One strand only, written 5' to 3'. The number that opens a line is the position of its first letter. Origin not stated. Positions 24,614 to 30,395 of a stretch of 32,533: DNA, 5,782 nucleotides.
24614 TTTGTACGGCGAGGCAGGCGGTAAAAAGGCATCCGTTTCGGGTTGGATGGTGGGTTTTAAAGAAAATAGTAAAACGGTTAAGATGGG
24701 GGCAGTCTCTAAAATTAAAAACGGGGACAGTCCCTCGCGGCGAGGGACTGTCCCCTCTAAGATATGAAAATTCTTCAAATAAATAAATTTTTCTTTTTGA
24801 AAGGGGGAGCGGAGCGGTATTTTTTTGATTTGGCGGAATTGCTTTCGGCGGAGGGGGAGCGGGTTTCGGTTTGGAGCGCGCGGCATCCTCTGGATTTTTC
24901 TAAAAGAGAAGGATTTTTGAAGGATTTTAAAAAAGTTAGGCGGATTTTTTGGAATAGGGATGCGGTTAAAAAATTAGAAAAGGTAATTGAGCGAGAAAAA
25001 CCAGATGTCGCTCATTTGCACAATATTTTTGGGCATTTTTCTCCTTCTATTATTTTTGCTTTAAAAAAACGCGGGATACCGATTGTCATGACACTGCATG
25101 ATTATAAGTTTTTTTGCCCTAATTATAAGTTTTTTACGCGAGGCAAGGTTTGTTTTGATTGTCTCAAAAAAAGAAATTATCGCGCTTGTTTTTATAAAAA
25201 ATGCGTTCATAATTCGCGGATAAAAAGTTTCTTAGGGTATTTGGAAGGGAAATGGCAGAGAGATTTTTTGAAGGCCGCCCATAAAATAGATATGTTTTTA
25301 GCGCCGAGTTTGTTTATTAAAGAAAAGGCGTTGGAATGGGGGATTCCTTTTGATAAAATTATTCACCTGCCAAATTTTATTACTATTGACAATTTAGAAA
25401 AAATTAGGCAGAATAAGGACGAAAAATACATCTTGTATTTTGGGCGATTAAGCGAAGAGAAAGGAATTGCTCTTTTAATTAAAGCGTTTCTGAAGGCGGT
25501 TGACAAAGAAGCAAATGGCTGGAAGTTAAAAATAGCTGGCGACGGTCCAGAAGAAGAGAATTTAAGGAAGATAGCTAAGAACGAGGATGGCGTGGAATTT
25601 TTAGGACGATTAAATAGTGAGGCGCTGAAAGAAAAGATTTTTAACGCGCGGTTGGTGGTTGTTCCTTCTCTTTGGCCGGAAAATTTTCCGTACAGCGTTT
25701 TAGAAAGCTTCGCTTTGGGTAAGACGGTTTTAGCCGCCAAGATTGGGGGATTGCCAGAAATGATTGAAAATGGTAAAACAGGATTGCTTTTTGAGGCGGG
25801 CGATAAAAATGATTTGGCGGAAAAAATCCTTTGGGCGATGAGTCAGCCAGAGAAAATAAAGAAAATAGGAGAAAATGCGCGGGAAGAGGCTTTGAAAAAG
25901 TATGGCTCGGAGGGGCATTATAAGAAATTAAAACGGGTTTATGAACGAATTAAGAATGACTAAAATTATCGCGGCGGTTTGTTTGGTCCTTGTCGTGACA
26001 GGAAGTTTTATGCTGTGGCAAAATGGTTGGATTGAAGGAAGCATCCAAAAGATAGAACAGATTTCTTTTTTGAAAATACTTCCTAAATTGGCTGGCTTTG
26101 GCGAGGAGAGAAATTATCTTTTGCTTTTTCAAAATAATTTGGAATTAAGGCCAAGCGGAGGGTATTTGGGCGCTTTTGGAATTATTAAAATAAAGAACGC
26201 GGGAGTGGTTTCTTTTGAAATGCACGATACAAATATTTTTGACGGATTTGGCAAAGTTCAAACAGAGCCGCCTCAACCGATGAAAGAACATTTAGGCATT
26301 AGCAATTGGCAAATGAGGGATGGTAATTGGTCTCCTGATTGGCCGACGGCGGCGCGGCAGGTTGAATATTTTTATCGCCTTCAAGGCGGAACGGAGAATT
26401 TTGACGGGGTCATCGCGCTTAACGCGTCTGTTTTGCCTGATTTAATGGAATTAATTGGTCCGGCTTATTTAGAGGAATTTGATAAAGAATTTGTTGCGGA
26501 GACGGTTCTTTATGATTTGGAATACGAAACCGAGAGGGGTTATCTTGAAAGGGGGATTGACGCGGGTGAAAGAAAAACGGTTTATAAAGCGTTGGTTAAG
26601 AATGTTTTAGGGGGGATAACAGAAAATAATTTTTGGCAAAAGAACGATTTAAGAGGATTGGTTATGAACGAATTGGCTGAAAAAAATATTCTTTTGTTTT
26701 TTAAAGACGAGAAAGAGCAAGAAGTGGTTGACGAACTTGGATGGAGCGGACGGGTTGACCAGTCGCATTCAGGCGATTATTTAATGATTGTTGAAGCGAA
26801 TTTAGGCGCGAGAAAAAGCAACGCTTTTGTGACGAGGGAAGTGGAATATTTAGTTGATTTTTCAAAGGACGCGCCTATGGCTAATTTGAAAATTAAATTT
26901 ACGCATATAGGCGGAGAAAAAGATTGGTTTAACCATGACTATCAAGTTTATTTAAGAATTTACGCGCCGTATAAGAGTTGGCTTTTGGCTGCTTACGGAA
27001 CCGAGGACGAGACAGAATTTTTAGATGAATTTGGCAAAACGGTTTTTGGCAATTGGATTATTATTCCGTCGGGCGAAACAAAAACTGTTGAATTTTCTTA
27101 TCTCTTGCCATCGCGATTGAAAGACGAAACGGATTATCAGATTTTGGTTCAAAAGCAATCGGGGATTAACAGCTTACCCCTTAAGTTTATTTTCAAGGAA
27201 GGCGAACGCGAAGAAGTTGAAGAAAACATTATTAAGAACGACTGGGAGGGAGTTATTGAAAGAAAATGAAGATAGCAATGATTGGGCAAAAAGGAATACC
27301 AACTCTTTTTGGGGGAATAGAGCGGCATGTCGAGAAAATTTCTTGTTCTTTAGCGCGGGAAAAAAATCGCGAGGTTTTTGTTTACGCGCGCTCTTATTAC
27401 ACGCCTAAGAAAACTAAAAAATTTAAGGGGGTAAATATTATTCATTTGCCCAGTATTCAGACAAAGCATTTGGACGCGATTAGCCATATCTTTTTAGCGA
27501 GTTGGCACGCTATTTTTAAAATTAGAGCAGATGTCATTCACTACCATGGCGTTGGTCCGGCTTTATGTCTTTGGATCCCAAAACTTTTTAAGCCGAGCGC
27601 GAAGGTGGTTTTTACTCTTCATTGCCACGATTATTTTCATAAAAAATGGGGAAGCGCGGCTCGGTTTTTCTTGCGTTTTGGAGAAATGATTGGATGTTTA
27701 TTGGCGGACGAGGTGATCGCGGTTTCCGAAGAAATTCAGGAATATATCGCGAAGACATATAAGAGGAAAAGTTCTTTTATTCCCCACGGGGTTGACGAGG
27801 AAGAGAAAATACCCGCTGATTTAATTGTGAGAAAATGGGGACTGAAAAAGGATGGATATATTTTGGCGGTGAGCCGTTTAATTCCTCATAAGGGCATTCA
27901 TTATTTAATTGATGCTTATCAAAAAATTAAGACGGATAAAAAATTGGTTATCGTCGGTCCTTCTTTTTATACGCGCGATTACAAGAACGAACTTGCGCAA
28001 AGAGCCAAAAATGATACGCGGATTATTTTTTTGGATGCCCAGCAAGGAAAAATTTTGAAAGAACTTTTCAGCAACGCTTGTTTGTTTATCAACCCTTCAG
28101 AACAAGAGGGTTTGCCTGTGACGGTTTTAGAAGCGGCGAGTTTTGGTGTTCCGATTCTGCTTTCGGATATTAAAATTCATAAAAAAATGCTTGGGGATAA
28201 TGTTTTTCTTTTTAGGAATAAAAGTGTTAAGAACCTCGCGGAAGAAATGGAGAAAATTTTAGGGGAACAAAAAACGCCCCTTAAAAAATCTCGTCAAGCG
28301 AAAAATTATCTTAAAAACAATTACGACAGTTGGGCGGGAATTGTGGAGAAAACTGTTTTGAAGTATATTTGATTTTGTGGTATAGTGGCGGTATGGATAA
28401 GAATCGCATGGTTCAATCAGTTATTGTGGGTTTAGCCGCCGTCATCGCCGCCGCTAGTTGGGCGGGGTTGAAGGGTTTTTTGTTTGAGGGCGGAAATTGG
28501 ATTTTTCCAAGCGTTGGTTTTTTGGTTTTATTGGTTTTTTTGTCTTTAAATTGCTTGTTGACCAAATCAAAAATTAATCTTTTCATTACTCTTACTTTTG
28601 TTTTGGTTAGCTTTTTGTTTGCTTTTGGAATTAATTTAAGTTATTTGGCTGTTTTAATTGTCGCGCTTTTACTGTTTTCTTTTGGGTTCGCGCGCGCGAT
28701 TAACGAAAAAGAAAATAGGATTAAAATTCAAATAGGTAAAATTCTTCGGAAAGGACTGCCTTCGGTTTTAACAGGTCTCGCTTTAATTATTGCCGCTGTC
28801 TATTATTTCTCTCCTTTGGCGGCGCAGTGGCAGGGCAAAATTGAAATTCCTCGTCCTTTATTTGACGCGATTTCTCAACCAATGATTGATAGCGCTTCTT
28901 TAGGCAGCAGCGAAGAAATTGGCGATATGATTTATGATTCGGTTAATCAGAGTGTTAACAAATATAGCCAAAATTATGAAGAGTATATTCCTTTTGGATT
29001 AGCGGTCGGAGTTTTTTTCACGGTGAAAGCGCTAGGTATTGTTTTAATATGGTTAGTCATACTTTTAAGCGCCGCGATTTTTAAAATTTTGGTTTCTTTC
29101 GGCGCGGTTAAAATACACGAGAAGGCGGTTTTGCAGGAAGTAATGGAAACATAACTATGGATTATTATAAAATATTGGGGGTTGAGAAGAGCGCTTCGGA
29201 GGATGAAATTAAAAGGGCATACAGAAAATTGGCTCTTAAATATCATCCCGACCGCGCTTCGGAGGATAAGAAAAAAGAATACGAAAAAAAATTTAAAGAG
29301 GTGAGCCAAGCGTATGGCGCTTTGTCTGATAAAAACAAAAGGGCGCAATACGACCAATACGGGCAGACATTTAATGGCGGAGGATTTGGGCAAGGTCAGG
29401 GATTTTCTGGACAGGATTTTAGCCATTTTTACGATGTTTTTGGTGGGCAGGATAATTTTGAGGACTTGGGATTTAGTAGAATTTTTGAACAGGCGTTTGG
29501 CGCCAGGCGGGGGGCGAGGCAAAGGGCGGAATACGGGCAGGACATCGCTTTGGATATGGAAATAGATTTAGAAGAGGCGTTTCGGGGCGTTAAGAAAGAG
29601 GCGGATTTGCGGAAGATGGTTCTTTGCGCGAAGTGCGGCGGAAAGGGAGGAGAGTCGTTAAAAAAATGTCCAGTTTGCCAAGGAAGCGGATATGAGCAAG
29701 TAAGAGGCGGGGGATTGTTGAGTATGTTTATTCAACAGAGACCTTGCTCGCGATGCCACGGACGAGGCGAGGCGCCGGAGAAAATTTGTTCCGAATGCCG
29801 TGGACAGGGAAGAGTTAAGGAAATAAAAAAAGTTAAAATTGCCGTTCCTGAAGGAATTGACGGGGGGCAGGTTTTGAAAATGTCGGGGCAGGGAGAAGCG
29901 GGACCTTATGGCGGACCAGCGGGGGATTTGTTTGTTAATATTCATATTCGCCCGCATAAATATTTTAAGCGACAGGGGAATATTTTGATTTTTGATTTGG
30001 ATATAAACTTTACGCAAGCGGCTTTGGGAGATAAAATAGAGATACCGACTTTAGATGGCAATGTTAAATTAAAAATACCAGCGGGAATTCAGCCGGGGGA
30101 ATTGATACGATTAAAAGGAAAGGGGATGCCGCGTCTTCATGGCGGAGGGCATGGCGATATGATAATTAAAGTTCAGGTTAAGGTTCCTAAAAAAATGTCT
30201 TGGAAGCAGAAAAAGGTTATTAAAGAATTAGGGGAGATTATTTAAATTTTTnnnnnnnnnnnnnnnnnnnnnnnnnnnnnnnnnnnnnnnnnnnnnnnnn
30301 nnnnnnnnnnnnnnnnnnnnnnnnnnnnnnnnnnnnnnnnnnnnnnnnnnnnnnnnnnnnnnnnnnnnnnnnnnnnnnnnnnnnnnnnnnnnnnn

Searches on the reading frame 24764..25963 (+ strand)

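Call 5: search_protein_families(library=pfam, proteins=[window:24764-25963:+], max_evalue=0.1)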
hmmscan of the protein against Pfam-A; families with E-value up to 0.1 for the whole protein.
window:24764-25963:+ (399 aa): 7 families
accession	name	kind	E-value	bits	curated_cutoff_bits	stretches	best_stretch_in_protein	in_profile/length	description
PF00534.26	Glycos_transf_1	-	8.9e-41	139.7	26.4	1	212-374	7-171/172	Glycosyl transferases group 1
PF13692.12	Glyco_trans_1_4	-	4.7e-33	114.9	27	1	221-359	2-140/142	Glycosyl transferases group 1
PF13439.12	Glyco_transf_4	-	6e-20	72.4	28.5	1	14-209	2-169/170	Glycosyltransferase Family 4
PF13579.12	Glyco_trans_4_4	-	1.2e-10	42.4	29.7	1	14-204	1-157/158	Glycosyl transferase 4-like domain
PF13524.12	Glyco_trans_1_2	-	9.3e-09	35.8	25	1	241-382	4-135/144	Glycosyl transferase-like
PF20706.3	GT4-conflict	-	2.9e-05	23.6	26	1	212-337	187-323/385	Family 4 Glycosyltransferase in conflict systems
PF13477.12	Glyco_trans_4_2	-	0.0019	18.8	23.4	1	15-117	8-113/139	Glycosyl transferase 4-like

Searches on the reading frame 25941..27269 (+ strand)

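Call 5: search_protein_families(library=pfam, proteins=[window:25941-27269:+], max_evalue=0.1)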
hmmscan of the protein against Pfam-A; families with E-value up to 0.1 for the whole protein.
window:25941-27269:+ (442 aa): 2 families
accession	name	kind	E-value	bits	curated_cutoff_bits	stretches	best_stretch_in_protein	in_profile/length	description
PF13196.11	DUF4012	-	4.4e-24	86.1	28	1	55-188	2-138/144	Protein of unknown function (DUF4012)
PF16729.10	DUF5067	-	0.055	13.8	27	0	304-391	36-115/126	Domain of unknown function (DUF5067)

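Call 38: search_protein_families(library=ncbifam, proteins=[window:25941-27269:+], max_evalue=0.01)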
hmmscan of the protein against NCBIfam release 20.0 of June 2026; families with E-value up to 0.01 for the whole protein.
window:25941-27269:+ (442 aa): 0 families

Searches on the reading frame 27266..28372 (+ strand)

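Call 5: search_protein_families(library=pfam, proteins=[window:27266-28372:+], max_evalue=0.1)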
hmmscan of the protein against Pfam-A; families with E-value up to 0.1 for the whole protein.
window:27266-28372:+ (368 aa): 7 families
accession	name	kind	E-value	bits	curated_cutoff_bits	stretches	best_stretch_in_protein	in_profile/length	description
PF00534.26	Glycos_transf_1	-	7.2e-28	97.7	26.4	1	189-347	7-171/172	Glycosyl transferases group 1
PF13692.12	Glyco_trans_1_4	-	3.1e-22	79.8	27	1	198-332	3-140/142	Glycosyl transferases group 1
PF13439.12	Glyco_transf_4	-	5.1e-21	75.9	28.5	1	15-179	1-169/170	Glycosyltransferase Family 4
PF09314.17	DUF1972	-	4.3e-10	39.9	25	1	3-177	4-186/186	Domain of unknown function (DUF1972)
PF13579.12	Glyco_trans_4_4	-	1.4e-09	39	29.7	1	16-162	1-143/158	Glycosyl transferase 4-like domain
PF20706.3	GT4-conflict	-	9.2e-08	31.9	26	1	145-301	145-312/385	Family 4 Glycosyltransferase in conflict systems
PF13524.12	Glyco_trans_1_2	-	0.034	14.5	25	1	224-339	14-119/144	Glycosyl transferase-like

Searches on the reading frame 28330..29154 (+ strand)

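Call 5: search_protein_families(library=pfam, proteins=[window:28330-29154:+], max_evalue=0.1)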
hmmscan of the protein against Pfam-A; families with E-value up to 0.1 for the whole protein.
window:28330-29154:+ (274 aa): 1 family
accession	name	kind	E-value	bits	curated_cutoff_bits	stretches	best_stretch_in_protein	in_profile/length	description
PF11992.13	TgpA_N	-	7.8e-05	22.3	30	1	26-160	43-181/333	TgpA N-terminal domain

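Call 38: search_protein_families(library=ncbifam, proteins=[window:28330-29154:+], max_evalue=0.01)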
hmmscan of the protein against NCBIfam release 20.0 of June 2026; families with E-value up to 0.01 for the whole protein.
window:28330-29154:+ (274 aa): 0 families

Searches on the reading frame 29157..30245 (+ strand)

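Call 38: search_protein_families(library=ncbifam, proteins=[window:29157-30245:+], max_evalue=0.01)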
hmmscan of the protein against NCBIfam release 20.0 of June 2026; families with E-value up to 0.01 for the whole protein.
window:29157-30245:+ (362 aa): 20 families
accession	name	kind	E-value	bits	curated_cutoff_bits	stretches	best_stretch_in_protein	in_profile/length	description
TIGR02349.1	DnaJ_bact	equivalog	3.6e-120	401.6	377.2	1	2-359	1-351/354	molecular chaperone DnaJ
NF008035.0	PRK10767.1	subfamily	9e-112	373.8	338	1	2-360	5-346/374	molecular chaperone DnaJ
NF010894.0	PRK14301.1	equivalog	1.9e-97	326.6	548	1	2-360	5-349/373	chaperone protein DnaJ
NF010871.0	PRK14278.1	equivalog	2.3e-94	316.4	502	1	2-359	4-348/378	molecular chaperone DnaJ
NF010874.0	PRK14281.1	equivalog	4.3e-94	315.8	619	1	2-358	4-369/397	chaperone protein DnaJ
NF010885.0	PRK14292.1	equivalog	1.6e-93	313.7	585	1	1-357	2-344/371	chaperone protein DnaJ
NF010872.0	PRK14279.1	equivalog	2e-87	293.9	556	1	2-356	10-373/394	molecular chaperone DnaJ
NF010892.0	PRK14299.1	equivalog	2.7e-53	181.1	392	2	2-168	5-172/291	chaperone protein DnaJ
NF007618.0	PRK10266.1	equivalog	1.1e-49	169.6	403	2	2-148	5-138/306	curved DNA-binding protein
NF037946.1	terminal_TopJ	equivalog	2.7e-43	148.6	300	2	2-107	6-106/810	terminal organelle assembly protein TopJ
TIGR03835.1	termin_org_DnaJ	equivalog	1.5e-23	83.2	512.25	2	2-105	3-101/871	terminal organelle assembly protein TopJ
NF050028.1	CldAdptActJ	equivalog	8.3e-15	55.1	150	1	2-65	3-69/93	cold adaptation protein ActJcold adaptation protein ActJ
NF006948.0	PRK09430.1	equivalog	2.6e-07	30.5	162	1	3-55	202-259/267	co-chaperone DjlA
NF006502.0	PRK08937.3-2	equivalog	7.1e-07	29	259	1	3-57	205-262/275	adenylosuccinate lyase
TIGR00714.1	hscB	equivalog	2e-05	24.7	46.75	1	17-65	7-56/156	Fe-S protein assembly co-chaperone HscB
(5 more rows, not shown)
